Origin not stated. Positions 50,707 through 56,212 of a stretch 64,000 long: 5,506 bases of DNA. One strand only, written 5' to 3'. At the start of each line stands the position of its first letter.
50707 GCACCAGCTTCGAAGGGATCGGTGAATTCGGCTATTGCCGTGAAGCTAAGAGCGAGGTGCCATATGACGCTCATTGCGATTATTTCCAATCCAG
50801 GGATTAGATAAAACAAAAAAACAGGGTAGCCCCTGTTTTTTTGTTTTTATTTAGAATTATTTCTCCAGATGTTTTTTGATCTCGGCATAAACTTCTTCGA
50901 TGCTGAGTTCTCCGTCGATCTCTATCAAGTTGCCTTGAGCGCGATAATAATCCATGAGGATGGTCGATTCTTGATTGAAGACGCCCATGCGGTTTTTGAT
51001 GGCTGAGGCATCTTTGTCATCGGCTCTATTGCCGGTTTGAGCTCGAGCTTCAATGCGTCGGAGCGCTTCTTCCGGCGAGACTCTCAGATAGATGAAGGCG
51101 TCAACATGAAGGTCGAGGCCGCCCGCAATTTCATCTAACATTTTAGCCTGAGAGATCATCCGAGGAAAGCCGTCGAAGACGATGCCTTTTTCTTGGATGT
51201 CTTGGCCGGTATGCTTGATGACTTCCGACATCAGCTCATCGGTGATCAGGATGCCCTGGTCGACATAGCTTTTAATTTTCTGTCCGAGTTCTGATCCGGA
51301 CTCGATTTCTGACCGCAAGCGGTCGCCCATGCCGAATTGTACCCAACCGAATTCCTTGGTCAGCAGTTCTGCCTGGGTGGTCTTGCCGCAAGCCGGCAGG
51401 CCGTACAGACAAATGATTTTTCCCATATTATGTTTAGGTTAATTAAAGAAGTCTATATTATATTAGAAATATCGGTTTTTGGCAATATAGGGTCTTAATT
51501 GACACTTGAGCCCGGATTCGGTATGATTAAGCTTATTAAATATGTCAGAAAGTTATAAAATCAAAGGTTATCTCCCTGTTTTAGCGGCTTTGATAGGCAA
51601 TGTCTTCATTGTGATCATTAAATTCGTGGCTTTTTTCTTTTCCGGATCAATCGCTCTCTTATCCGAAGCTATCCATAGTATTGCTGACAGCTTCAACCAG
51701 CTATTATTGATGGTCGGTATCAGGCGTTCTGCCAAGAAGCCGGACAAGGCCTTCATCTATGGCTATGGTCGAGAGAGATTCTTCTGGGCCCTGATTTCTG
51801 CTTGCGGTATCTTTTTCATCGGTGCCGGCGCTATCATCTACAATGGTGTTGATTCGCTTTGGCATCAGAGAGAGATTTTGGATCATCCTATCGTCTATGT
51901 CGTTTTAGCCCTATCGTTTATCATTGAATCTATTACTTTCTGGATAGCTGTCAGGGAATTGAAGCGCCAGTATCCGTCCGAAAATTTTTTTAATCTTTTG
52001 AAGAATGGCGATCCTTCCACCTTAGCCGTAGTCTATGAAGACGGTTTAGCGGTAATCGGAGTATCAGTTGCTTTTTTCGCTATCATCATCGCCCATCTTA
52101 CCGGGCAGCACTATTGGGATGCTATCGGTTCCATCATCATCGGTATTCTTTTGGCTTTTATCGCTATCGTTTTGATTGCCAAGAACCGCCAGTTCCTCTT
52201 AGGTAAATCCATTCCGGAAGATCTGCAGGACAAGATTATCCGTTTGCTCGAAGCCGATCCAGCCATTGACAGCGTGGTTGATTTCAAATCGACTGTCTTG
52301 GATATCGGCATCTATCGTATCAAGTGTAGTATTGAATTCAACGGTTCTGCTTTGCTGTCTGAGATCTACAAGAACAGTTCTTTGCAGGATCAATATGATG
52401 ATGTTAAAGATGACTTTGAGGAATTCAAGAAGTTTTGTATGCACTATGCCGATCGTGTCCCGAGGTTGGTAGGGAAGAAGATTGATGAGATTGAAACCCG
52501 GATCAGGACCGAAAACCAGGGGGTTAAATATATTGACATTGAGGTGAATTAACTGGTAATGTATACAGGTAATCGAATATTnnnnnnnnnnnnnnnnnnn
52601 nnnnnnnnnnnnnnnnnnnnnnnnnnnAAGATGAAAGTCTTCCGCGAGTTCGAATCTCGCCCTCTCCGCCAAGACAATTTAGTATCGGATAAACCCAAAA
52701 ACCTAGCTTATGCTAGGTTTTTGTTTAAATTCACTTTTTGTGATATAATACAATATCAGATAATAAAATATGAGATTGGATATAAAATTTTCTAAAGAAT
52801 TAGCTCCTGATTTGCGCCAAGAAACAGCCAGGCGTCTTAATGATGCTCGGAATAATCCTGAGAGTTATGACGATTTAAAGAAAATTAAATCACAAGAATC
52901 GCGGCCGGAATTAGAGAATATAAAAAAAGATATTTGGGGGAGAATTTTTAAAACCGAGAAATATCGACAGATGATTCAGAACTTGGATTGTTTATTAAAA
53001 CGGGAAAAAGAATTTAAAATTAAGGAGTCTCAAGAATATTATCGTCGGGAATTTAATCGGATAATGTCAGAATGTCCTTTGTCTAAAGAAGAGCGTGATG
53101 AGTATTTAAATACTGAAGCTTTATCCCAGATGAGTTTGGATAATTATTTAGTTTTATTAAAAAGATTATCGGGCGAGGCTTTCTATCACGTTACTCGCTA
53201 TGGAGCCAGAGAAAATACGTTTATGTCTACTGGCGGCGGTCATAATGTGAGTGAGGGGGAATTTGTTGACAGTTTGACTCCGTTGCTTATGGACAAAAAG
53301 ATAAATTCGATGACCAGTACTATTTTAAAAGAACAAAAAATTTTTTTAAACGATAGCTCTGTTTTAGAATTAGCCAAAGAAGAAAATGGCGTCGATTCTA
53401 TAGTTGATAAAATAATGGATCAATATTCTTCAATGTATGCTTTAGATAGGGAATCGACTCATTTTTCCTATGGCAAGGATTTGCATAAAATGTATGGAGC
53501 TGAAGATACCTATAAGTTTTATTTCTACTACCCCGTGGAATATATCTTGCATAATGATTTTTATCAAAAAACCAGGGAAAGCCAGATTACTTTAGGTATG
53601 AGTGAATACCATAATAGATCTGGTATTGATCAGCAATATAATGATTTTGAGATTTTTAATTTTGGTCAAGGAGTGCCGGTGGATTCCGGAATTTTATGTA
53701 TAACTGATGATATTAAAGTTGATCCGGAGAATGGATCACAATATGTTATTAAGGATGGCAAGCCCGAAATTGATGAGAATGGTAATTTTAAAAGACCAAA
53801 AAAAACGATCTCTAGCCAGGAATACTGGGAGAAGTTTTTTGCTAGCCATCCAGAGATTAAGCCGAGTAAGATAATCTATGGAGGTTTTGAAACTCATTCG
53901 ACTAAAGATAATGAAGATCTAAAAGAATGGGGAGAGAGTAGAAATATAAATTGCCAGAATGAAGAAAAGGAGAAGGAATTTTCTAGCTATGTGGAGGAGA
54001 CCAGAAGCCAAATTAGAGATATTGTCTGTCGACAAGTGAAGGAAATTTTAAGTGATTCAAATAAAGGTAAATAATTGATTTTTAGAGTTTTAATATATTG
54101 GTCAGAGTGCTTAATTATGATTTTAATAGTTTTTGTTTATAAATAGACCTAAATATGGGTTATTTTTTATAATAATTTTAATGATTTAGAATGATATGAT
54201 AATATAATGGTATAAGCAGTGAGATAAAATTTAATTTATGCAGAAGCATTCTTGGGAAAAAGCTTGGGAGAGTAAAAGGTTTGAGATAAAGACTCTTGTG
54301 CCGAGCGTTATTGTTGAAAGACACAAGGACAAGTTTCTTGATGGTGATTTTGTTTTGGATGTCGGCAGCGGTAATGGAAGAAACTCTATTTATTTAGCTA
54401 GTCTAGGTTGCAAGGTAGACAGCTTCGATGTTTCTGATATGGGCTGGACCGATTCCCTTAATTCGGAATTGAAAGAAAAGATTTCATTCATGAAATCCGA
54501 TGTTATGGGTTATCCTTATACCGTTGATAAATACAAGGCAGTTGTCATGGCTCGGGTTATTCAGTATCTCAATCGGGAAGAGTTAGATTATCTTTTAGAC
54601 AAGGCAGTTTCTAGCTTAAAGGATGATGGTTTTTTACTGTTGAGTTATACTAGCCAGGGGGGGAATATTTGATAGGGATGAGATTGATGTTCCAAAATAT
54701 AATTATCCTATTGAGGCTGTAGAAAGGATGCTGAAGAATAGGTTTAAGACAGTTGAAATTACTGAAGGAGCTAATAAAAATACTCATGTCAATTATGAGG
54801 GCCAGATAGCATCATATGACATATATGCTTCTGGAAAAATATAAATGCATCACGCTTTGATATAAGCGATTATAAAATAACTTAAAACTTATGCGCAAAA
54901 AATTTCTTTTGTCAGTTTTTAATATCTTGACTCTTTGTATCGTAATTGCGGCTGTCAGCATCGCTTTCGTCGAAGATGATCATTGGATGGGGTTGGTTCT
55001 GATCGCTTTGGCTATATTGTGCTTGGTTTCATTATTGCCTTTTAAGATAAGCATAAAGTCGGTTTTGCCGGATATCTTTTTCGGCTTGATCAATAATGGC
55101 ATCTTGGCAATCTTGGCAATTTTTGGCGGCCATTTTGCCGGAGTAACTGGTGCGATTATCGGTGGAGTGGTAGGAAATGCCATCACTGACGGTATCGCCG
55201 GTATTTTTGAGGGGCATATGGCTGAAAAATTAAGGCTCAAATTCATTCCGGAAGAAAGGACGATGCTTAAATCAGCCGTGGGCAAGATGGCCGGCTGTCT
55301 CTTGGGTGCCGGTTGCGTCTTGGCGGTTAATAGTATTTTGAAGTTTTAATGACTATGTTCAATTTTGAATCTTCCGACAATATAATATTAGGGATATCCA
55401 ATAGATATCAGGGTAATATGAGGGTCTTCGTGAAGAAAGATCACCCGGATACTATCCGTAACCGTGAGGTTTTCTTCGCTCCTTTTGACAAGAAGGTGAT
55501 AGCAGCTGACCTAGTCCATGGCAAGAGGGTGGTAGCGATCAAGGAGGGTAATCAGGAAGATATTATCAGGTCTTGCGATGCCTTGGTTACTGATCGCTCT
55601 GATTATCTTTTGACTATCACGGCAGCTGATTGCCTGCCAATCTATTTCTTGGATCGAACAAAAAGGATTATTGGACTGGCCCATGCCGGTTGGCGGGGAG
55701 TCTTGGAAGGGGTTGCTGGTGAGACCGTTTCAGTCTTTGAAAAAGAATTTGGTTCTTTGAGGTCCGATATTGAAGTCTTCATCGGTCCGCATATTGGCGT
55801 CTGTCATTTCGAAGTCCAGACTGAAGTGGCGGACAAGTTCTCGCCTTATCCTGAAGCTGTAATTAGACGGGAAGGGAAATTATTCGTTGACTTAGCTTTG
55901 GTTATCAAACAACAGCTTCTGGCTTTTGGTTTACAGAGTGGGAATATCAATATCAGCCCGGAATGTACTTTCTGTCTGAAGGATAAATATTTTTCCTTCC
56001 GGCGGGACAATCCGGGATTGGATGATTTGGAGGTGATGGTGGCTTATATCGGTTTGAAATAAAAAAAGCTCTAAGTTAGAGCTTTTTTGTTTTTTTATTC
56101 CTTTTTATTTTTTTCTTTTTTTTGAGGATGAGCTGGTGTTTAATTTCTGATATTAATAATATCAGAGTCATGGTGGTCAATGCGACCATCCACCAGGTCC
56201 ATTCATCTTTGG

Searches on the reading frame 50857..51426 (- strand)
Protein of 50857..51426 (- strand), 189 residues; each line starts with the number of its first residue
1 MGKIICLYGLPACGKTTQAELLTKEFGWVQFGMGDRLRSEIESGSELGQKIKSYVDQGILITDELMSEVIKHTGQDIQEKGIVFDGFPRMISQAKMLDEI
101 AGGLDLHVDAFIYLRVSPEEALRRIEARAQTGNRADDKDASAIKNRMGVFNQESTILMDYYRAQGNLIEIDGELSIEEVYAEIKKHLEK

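Call 27: search_protein_families(library=pfam, proteins=[window:50857-51426:-], max_evalue=0.001)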
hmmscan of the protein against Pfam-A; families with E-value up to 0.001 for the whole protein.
window:50857-51426:- (189 aa): 6 families
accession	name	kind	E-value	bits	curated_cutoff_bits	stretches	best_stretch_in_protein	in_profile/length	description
PF00406.28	ADK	-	4.2e-35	121.5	26.8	1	7-165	1-150/151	Adenylate kinase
PF13207.12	AAA_17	-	5.9e-22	78.9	27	1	8-139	1-132/136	AAA domain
PF13238.12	AAA_18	-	1.1e-09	39.2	29.4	1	5-139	1-122/128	AAA domain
PF02223.23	Thymidylate_kin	-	5.7e-08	33.1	27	1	107-183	117-185/185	Thymidylate kinase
PF01712.25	dNK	-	1.8e-07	31.6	27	0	105-132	119-147/203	Deoxynucleoside kinase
PF13671.12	AAA_33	-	5.7e-07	30.4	27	1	5-147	2-137/143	AAA domain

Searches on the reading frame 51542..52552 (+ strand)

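Call 27: search_protein_families(library=pfam, proteins=[window:51542-52552:+], max_evalue=0.001)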
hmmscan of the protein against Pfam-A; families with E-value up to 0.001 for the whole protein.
window:51542-52552:+ (336 aa): 1 family
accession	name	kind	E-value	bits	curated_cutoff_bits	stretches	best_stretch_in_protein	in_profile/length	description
PF01545.26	Cation_efflux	-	4.4e-38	131.5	26.6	1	14-219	2-197/198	Cation efflux family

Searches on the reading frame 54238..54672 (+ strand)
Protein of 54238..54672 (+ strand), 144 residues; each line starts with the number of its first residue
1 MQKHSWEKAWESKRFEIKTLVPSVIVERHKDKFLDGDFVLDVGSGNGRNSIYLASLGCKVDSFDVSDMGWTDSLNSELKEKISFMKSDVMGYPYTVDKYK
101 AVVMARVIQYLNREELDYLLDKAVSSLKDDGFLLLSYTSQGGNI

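Call 27: search_protein_families(library=pfam, proteins=[window:54238-54672:+], max_evalue=0.001)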
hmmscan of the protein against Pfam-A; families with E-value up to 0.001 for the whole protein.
window:54238-54672:+ (144 aa): 6 families
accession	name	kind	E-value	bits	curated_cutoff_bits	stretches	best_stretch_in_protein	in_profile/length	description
PF13649.12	Methyltransf_25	-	4.9e-11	43.6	27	1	39-131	1-97/97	Methyltransferase domain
PF03848.20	TehB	-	2.8e-08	33.9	20.4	1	32-132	27-129/193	Tellurite resistance protein TehB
PF08241.18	Methyltransf_11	-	5.7e-08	33.7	21.2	1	40-134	1-94/95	Methyltransferase domain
PF13489.12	Methyltransf_23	-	6.7e-07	29.6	27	1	34-138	21-119/164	Methyltransferase domain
PF08242.18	Methyltransf_12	-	2.9e-06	28.4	30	1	40-133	1-98/98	Methyltransferase domain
PF01739.24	CheR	-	0.00016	21.6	27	1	71-135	111-173/195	CheR methyltransferase, SAM binding domain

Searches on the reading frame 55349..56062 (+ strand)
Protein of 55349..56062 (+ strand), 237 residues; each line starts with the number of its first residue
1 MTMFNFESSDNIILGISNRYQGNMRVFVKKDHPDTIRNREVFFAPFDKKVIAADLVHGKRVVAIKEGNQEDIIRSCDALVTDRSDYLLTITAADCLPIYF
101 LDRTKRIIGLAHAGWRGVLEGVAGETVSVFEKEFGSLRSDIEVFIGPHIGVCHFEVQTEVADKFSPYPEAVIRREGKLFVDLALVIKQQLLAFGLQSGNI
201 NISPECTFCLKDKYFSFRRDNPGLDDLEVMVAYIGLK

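Call 27: search_protein_families(library=pfam, proteins=[window:55349-56062:+], max_evalue=0.001)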
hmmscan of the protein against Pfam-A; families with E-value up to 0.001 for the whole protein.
window:55349-56062:+ (237 aa): 1 family
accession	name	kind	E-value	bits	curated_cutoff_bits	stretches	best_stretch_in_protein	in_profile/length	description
PF02578.20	Cu-oxidase_4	-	3.6e-54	184.1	22.9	1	23-221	16-227/238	Multi-copper polyphenol oxidoreductase laccase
